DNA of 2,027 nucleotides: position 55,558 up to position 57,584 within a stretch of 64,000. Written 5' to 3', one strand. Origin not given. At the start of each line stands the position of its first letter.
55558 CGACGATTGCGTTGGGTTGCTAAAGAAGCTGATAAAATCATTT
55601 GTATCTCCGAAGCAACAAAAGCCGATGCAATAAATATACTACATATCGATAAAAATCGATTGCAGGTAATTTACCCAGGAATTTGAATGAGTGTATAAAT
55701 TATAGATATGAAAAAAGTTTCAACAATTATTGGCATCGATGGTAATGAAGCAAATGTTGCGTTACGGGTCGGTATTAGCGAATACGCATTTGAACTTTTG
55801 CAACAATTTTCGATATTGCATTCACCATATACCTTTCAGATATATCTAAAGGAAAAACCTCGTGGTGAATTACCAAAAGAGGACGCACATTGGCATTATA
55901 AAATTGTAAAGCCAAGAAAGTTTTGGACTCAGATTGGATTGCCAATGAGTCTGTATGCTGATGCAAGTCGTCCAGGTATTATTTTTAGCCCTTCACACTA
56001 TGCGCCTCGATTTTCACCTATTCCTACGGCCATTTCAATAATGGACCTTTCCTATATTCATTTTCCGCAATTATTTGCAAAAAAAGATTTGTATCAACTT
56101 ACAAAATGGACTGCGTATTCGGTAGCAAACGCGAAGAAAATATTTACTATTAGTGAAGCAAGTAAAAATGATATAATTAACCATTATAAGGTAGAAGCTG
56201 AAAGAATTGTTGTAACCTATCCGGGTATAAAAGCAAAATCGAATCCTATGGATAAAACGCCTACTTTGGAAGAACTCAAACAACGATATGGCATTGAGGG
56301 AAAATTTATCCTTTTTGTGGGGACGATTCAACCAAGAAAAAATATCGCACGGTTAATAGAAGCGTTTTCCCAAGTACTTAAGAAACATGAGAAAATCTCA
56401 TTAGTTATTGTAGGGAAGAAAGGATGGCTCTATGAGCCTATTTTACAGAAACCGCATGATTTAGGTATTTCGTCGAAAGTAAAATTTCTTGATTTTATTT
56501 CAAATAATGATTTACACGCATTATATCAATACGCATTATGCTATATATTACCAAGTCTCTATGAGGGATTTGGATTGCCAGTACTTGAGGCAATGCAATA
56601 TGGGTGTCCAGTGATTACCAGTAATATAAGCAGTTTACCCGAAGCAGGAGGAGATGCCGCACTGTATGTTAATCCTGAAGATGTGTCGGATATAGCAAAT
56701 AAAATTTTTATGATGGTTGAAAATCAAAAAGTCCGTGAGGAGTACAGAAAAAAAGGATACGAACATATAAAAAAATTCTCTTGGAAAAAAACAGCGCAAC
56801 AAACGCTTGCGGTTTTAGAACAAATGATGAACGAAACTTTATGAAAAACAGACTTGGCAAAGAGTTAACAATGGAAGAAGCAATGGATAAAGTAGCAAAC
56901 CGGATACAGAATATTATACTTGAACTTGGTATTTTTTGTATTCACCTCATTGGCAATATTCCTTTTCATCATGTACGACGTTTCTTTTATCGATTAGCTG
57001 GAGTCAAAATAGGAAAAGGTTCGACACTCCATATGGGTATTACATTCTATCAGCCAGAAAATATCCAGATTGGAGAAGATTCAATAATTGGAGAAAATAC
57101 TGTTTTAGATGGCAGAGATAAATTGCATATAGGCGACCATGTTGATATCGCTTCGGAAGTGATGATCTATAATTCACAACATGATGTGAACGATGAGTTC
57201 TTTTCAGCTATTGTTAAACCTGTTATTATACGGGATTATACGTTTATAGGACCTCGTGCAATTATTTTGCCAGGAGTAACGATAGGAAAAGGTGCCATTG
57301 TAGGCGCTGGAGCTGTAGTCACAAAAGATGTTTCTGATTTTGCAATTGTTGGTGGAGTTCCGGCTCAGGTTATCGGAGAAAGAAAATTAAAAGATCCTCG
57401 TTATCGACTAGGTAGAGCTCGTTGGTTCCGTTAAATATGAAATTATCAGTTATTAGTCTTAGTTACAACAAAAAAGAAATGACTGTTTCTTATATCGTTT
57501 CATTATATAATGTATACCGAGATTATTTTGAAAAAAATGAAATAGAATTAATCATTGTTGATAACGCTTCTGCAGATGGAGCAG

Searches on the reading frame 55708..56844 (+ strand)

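Call 54: search_protein_families(library=pfam, proteins=[window:55708-56844:+], max_evalue=0.001)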
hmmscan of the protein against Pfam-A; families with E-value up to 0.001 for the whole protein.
window:55708-56844:+ (378 aa): 6 families
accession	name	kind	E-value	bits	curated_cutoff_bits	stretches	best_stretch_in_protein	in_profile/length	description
PF00534.26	Glycos_transf_1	-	3.4e-38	131.3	26.4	1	191-352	6-171/172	Glycosyl transferases group 1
PF13692.12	Glyco_trans_1_4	-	1.4e-30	106.9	27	1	199-338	2-141/142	Glycosyl transferases group 1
PF20706.3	GT4-conflict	-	1.8e-09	37.5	26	1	163-311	170-317/385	Family 4 Glycosyltransferase in conflict systems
PF13524.12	Glyco_trans_1_2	-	3.8e-07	30.6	25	1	219-367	4-143/144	Glycosyl transferase-like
PF13439.12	Glyco_transf_4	-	4.6e-06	27.2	28.5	1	88-174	72-166/170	Glycosyltransferase Family 4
PF00982.27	Glyco_transf_20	-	1.2e-05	24.7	32.5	0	158-230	235-307/473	Glycosyltransferase family 20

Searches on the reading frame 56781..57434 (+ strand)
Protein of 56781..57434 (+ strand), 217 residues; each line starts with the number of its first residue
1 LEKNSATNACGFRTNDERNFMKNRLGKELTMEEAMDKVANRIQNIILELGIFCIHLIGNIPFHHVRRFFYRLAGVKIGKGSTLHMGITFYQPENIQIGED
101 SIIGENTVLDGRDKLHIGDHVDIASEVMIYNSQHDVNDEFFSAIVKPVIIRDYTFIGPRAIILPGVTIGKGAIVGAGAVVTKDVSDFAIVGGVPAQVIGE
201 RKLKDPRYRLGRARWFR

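Call 54: search_protein_families(library=pfam, proteins=[window:56781-57434:+], max_evalue=0.001)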
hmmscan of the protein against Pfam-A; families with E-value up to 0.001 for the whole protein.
window:56781-57434:+ (217 aa): 3 families
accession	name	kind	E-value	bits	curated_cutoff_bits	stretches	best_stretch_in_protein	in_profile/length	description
PF00132.30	Hexapep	-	9.5e-18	63.5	27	1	148-182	2-36/36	Bacterial transferase hexapeptide (six repeats)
PF14602.12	Hexapep_2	-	3.6e-11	43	27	1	147-182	1-34/34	Hexapeptide repeat of succinyl-transferase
PF25084.1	LbH_EIF2B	-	4.3e-05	23.9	54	1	92-184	7-97/105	EIF2B subunit epsilon LbH domain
